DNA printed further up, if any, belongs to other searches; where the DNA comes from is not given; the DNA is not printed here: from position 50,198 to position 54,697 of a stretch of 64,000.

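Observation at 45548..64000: Unannotated giant ORF (>18.4 kb, >6,150 codons) runs off the window and is invisible in the ORF track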

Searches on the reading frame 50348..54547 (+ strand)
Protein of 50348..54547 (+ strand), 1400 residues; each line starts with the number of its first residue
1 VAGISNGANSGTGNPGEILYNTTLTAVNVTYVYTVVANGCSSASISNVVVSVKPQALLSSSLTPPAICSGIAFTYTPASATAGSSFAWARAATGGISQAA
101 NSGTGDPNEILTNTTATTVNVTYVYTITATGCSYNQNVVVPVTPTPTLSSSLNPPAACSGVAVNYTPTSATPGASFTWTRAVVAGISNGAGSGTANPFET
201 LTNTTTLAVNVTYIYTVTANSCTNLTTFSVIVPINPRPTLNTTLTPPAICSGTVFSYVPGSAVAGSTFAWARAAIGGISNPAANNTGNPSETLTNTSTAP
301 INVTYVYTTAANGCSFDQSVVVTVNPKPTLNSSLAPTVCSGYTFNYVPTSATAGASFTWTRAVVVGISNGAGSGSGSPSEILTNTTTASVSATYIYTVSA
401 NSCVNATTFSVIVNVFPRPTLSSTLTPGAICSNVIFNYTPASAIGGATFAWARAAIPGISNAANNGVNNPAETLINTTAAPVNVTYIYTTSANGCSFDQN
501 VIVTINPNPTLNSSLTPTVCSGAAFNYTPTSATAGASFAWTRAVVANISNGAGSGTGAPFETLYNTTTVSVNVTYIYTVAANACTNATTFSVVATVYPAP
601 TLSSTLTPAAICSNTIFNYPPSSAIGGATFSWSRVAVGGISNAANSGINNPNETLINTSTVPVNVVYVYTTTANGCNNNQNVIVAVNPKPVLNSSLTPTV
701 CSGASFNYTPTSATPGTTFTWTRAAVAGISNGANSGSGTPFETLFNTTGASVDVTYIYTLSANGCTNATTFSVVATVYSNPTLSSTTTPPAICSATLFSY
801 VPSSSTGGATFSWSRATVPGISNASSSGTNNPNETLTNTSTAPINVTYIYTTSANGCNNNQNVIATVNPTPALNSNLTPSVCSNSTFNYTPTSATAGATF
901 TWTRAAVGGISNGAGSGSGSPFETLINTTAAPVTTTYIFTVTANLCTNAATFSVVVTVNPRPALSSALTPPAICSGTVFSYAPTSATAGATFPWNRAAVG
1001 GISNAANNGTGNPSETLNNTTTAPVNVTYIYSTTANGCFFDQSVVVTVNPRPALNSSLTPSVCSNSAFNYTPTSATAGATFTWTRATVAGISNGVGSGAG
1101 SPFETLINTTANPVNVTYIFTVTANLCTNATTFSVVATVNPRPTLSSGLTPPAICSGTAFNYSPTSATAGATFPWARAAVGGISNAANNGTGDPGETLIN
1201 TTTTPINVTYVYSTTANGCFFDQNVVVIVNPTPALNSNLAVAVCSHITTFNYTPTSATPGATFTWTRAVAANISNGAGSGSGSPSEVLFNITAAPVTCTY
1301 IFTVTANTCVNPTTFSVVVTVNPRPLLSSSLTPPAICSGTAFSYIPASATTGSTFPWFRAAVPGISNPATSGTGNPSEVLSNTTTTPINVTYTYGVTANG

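Call 7: search_protein_families(library=pfam, proteins=[window:50348-54547:+], max_evalue=0.01)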
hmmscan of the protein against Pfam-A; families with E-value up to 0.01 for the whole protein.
window:50348-54547:+ (1400 aa): 3 families
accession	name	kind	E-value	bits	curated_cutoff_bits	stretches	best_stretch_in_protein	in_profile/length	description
PF19406.5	PKD_5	-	4e-80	264.3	25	14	880-962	2-88/88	PKD-like domain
PF19081.6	Ig_7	-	1.1e-10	42.1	27.3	1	878-960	9-84/84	Ig-like domain CHU_C associated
PF16269.10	DUF4922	-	0.0036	17.7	23.6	0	1219-1286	74-139/146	Domain of unknown function (DUF4922)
